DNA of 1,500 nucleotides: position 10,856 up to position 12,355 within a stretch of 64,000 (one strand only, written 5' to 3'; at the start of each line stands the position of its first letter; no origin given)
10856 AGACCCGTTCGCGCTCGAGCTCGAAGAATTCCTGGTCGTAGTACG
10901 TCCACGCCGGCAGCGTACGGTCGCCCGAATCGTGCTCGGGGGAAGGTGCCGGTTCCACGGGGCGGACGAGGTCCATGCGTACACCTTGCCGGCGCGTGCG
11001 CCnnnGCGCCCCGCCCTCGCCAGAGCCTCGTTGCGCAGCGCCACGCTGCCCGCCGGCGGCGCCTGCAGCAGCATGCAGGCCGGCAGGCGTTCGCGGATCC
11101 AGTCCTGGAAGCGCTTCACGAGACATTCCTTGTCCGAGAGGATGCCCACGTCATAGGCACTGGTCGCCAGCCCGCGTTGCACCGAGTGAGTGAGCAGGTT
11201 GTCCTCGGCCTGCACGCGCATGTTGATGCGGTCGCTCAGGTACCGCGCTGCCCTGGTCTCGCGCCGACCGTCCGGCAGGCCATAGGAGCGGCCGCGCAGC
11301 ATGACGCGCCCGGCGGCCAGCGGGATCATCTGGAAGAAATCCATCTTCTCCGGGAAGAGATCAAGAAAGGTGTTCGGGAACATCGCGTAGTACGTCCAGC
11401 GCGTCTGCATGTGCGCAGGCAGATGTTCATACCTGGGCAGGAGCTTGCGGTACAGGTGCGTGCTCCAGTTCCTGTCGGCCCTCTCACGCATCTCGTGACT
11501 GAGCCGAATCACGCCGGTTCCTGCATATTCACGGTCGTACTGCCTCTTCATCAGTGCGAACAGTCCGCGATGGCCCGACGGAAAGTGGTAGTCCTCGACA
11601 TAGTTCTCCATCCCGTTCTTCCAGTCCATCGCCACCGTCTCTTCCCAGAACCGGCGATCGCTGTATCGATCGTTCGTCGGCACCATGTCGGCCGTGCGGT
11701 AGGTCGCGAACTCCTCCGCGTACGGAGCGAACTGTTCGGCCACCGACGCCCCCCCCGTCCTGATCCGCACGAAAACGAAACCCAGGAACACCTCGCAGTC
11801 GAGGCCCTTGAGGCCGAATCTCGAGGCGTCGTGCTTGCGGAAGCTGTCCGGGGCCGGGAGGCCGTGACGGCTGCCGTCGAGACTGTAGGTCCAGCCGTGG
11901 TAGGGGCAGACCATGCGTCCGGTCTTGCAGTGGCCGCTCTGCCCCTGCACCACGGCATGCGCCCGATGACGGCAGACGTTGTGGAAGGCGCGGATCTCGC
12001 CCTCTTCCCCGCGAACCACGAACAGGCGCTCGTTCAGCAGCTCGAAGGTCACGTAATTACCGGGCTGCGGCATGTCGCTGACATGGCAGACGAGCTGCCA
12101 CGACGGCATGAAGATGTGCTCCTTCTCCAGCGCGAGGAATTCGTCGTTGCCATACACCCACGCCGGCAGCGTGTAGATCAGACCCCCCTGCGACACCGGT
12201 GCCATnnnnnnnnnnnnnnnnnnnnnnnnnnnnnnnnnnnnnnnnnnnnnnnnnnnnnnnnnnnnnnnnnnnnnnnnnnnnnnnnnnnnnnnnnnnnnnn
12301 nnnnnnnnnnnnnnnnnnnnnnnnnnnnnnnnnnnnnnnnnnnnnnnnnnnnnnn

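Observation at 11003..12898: TetR-family repressor domain fused in-frame to a Rieske oxygenase alpha subunit (enzyme-regulator fusion, PutA-like logic)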

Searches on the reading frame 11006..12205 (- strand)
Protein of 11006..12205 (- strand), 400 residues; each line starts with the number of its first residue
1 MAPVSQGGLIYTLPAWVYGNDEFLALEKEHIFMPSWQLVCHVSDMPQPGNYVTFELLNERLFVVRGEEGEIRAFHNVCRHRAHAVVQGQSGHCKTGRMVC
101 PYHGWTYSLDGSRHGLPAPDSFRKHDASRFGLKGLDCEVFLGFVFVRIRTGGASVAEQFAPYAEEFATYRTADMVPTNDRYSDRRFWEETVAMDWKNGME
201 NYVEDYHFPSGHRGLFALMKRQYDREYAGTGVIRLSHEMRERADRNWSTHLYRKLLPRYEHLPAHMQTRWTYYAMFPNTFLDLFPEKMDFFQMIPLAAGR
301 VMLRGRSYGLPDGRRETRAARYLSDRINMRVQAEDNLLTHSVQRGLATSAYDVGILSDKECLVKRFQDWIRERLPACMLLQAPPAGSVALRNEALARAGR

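Call 23: search_solved_structures(query=window:11006-12205:-, max_evalue=0.00001)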
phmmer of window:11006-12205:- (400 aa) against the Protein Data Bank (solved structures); distinct sequences matched with E-value up to 0.00001: 36.
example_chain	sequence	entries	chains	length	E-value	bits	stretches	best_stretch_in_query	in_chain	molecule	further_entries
6y9c_A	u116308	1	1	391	3.7e-33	118.6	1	9-216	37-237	Carnitine monooxygenase oxygenase subunit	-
6y8j_A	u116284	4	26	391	3.7e-33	118.6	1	9-216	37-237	Carnitine monooxygenase oxygenase subunit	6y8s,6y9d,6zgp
3vca_A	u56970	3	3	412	2.4e-25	92.9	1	16-217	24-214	Ring-hydroxylating dioxygenase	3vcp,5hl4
4qup_A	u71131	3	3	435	2.9e-25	92.6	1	16-217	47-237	Monoxygenase; demethylase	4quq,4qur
3n0q_A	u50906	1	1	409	8.8e-25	91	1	17-215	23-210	Putative aromatic-ring hydroxylating dioxygenase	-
9jp5_A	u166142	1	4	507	1.5e-24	90.3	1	13-216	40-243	Phthalate 3,4-dioxygenase alpha subunit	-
9o71_A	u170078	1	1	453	1.8e-22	83.4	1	17-221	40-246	Phenylpropionate dioxygenase-like ring-hydroxylating dioxygenase large terminal subunit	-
2b1x_A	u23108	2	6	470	2.1e-22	83.2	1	11-228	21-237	naphthalene dioxygenase large subunit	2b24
7yls_B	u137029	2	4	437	4.2e-22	82.2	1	17-221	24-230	Rieske (2Fe-2S) domain protein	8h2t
5xbp_A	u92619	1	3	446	4.5e-20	75.5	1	6-208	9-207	3NT oxygenase alpha subunit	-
2gbw_A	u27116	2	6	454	5.1e-19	72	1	17-147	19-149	Biphenyl 2,3-Dioxygenase Alpha Subunit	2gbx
2ckf_A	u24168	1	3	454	9.5e-19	71.1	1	19-147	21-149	RING-HYDROXYLATING DIOXYGENASE ALPHA SUBUNIT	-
8k0a_A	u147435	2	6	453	1.3e-18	70.7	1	17-155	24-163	3-phenylpropionate/cinnamic acid dioxygenase subunit alpha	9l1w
2bmo_A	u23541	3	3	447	1.4e-18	70.6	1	4-148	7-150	OXYGENASE-ALPHA NBDO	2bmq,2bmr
1eg9_A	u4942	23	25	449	1.8e-18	70.2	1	15-145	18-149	PROTEIN (NAPHTHALENE 1,2-DIOXYGENASE ALPHA SUBUNIT) | NAPHTHALENE 1,2-DIOXYGENASE | NAPHTHALENE 1,2-DIOXYGENASE ALPHA SUBUNIT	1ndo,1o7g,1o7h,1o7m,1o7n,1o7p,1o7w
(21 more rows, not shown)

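Call 35: search_protein_representatives(protein=window:11006-12205:-)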
Query: 400 residues. Proteins with E-value up to 0.001 (for the whole library): 14158; up to 1e-10: 7804; up to 1e-30: 307. The best 150 are listed.
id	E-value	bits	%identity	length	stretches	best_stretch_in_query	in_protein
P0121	5.7e-154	529.7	59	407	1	1-396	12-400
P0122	7.5e-126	437.1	54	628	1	9-395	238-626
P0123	1.1e-119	416.8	52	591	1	12-376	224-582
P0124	1.0e-109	384.0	47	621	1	11-397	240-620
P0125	4.3e-106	372.1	47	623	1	10-384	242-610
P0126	1.6e-105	370.1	46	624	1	8-389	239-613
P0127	4.2e-103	362.2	47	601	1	6-372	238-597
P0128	2.3e-101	356.5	42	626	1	7-398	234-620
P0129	4.7e-96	339.0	43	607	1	11-398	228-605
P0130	2.0e-95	336.9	43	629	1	3-396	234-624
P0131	7.6e-95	335.0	44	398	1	4-387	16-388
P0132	3.1e-93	329.7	41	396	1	11-393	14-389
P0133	5.9e-91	322.2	43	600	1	11-393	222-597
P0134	4.0e-86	306.3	41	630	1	11-395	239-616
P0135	3.5e-85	303.2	41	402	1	6-398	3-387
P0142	2.6e-80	287.1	61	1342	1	3-218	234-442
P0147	1.1e-75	271.9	38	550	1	13-396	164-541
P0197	1.1e-47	179.6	36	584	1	10-378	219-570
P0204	1.3e-46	176.1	31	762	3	128-395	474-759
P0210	3.8e-45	171.3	35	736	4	12-73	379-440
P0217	5.0e-43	164.3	35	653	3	25-159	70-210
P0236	1.5e-39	152.9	28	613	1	11-392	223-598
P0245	3.9e-38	148.2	32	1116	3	29-121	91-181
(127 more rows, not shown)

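Call 36: search_protein_families(library=pfam, proteins=[P0121, P0131, P0142, P0147, P0197, P0236, P0204, P0210, P0245, P0217], max_evalue=0.001)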
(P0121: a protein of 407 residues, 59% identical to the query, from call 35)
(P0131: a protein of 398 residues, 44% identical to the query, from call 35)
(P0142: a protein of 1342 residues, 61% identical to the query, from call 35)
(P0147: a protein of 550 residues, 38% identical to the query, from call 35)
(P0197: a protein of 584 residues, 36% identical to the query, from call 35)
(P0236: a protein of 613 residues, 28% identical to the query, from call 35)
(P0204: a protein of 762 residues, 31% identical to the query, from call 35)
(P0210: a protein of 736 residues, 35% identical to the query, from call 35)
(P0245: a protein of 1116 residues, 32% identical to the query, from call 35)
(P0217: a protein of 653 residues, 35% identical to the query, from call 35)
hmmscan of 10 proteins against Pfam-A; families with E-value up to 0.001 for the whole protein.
P0121 (407 aa): 2 families
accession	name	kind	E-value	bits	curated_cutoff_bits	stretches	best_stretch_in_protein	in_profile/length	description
PF00848.25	Ring_hydroxyl_A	-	1.8e-33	116.7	24.9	1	196-379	15-207/208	Ring hydroxylating alpha subunit (catalytic domain)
PF00355.32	Rieske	-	3.5e-18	65.8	20.3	1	47-130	2-82/88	Rieske [2Fe-2S] domain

P0131 (398 aa): 2 families
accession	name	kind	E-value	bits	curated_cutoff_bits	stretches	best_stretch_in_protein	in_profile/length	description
PF00848.25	Ring_hydroxyl_A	-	4.4e-43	148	24.9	1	180-376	2-207/208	Ring hydroxylating alpha subunit (catalytic domain)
PF00355.32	Rieske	-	3.3e-20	72.2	20.3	1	45-133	1-87/88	Rieske [2Fe-2S] domain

P0142 (1342 aa): 14 families
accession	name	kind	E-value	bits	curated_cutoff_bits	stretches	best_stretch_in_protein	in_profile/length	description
PF00005.33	ABC_tran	-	1e-43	149.7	25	2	538-668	1-119/137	ABC transporter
PF00664.28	ABC_membrane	-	2.6e-24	86.8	28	1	914-1078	108-272/274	ABC transporter transmembrane region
PF00355.32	Rieske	-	5e-21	74.8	20.3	1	266-354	1-86/88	Rieske [2Fe-2S] domain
PF13977.11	TetR_C_6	-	1.5e-18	67.5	27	1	104-214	4-114/115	BetI-type transcriptional repressor, C-terminal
PF00440.29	TetR_N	-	4.7e-11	42.7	24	1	32-76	1-45/47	Bacterial regulatory proteins, tetR family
PF13555.12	AAA_29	-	2.6e-09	37.1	27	1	1142-1170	12-40/61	P-loop containing region of AAA domain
PF13191.12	AAA_16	-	8.5e-07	30.1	32.6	0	553-600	29-71/167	AAA ATPase domain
PF13401.12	AAA_22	-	1.7e-06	28.8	27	0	553-584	10-42/130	AAA domain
PF13604.12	AAA_30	-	9.9e-06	25.8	27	0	1153-1184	19-50/191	AAA domain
PF13476.12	AAA_23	-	1.2e-05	26.5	27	0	1143-1169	11-36/201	AAA domain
PF00848.25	Ring_hydroxyl_A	-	1.9e-05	25.1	24.9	1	416-443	15-42/208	Ring hydroxylating alpha subunit (catalytic domain)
PF13304.12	AAA_21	-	0.0001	22.9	27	0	1155-1177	2-24/304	AAA domain, putative AbiEii toxin, Type IV TA system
PF06414.18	Zeta_toxin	-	0.00013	21.9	22.3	0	1157-1193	21-57/199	Zeta toxin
PF03193.22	RsgA_GTPase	-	0.00025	21.3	30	0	1152-1171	106-125/174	RsgA GTPase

P0147 (550 aa): 3 families
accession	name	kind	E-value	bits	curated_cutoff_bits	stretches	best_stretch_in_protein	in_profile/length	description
PF00848.25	Ring_hydroxyl_A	-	3.4e-31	109.2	24.9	1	329-519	8-206/208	Ring hydroxylating alpha subunit (catalytic domain)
PF00355.32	Rieske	-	4.3e-18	65.5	20.3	1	186-272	1-84/88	Rieske [2Fe-2S] domain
PF13977.11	TetR_C_6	-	9e-09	36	27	1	27-140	1-114/115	BetI-type transcriptional repressor, C-terminal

P0197 (584 aa): 4 families
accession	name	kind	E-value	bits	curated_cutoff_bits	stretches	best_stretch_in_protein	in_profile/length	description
PF13977.11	TetR_C_6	-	2.4e-17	63.6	27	1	89-202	1-114/115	BetI-type transcriptional repressor, C-terminal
PF00355.32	Rieske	-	3e-17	62.7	20.3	1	244-327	1-81/88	Rieske [2Fe-2S] domain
PF00440.29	TetR_N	-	7.3e-11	42.1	24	1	20-65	1-46/47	Bacterial regulatory proteins, tetR family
PF00848.25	Ring_hydroxyl_A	-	5.6e-10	39.9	24.9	1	386-559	10-199/208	Ring hydroxylating alpha subunit (catalytic domain)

P0236 (613 aa): 3 families
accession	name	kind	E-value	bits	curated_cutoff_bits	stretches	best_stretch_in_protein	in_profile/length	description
PF00355.32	Rieske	-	1.5e-18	66.9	20.3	1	247-332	1-83/88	Rieske [2Fe-2S] domain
PF00848.25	Ring_hydroxyl_A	-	4.4e-12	46.8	24.9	1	396-577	14-203/208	Ring hydroxylating alpha subunit (catalytic domain)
PF00440.29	TetR_N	-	3e-10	40.2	24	1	17-61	1-45/47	Bacterial regulatory proteins, tetR family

P0204 (762 aa): 2 families
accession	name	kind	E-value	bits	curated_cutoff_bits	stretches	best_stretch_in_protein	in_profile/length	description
PF00355.32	Rieske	-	4.3e-23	81.5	20.3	1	105-189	2-82/88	Rieske [2Fe-2S] domain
PF00848.25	Ring_hydroxyl_A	-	1.8e-16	61.1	24.9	1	527-736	9-204/208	Ring hydroxylating alpha subunit (catalytic domain)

P0210 (736 aa): 2 families
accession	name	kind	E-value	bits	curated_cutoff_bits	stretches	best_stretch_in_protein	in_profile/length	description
PF00355.32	Rieske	-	9.7e-25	86.8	20.3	1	103-189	1-83/88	Rieske [2Fe-2S] domain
PF00848.25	Ring_hydroxyl_A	-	1.4e-14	55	24.9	1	510-723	8-203/208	Ring hydroxylating alpha subunit (catalytic domain)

P0245 (1116 aa): 3 families
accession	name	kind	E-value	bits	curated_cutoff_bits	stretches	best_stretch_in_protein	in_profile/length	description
PF00355.32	Rieske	-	3.8e-18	65.6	20.3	1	98-183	2-83/88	Rieske [2Fe-2S] domain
PF00848.25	Ring_hydroxyl_A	-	6.6e-11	42.9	24.9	1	463-658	19-206/208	Ring hydroxylating alpha subunit (catalytic domain)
PF00278.28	Orn_DAP_Arg_deC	-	1.4e-06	28.9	23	1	862-1066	5-95/95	Pyridoxal-dependent decarboxylase, C-terminal sheet domain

P0217 (653 aa): 2 families
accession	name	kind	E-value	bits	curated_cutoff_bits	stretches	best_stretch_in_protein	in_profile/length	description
PF00355.32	Rieske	-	3.4e-21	75.4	20.3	1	80-164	1-81/88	Rieske [2Fe-2S] domain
PF00848.25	Ring_hydroxyl_A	-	9.2e-17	62.1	24.9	1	422-621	19-204/208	Ring hydroxylating alpha subunit (catalytic domain)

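Call 49: search_solved_structures(query=window:11006-12205:-, max_evalue=1e-20, show_alignments=3)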
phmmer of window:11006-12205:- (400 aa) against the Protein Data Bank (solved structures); distinct sequences matched with E-value up to 1e-20: 9.
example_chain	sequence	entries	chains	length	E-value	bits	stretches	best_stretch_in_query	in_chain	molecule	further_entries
6y9c_A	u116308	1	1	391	3.7e-33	118.6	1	9-216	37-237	Carnitine monooxygenase oxygenase subunit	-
6y8j_A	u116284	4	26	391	3.7e-33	118.6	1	9-216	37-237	Carnitine monooxygenase oxygenase subunit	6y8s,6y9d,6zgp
3vca_A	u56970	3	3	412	2.4e-25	92.9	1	16-217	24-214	Ring-hydroxylating dioxygenase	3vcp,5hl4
4qup_A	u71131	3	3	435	2.9e-25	92.6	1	16-217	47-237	Monoxygenase; demethylase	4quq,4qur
3n0q_A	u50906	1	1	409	8.8e-25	91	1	17-215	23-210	Putative aromatic-ring hydroxylating dioxygenase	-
9jp5_A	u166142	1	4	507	1.5e-24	90.3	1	13-216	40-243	Phthalate 3,4-dioxygenase alpha subunit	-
9o71_A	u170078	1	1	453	1.8e-22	83.4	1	17-221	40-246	Phenylpropionate dioxygenase-like ring-hydroxylating dioxygenase large terminal subunit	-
2b1x_A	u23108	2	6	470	2.1e-22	83.2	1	11-228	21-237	naphthalene dioxygenase large subunit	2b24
7yls_B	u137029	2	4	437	4.2e-22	82.2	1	17-221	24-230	Rieske (2Fe-2S) domain protein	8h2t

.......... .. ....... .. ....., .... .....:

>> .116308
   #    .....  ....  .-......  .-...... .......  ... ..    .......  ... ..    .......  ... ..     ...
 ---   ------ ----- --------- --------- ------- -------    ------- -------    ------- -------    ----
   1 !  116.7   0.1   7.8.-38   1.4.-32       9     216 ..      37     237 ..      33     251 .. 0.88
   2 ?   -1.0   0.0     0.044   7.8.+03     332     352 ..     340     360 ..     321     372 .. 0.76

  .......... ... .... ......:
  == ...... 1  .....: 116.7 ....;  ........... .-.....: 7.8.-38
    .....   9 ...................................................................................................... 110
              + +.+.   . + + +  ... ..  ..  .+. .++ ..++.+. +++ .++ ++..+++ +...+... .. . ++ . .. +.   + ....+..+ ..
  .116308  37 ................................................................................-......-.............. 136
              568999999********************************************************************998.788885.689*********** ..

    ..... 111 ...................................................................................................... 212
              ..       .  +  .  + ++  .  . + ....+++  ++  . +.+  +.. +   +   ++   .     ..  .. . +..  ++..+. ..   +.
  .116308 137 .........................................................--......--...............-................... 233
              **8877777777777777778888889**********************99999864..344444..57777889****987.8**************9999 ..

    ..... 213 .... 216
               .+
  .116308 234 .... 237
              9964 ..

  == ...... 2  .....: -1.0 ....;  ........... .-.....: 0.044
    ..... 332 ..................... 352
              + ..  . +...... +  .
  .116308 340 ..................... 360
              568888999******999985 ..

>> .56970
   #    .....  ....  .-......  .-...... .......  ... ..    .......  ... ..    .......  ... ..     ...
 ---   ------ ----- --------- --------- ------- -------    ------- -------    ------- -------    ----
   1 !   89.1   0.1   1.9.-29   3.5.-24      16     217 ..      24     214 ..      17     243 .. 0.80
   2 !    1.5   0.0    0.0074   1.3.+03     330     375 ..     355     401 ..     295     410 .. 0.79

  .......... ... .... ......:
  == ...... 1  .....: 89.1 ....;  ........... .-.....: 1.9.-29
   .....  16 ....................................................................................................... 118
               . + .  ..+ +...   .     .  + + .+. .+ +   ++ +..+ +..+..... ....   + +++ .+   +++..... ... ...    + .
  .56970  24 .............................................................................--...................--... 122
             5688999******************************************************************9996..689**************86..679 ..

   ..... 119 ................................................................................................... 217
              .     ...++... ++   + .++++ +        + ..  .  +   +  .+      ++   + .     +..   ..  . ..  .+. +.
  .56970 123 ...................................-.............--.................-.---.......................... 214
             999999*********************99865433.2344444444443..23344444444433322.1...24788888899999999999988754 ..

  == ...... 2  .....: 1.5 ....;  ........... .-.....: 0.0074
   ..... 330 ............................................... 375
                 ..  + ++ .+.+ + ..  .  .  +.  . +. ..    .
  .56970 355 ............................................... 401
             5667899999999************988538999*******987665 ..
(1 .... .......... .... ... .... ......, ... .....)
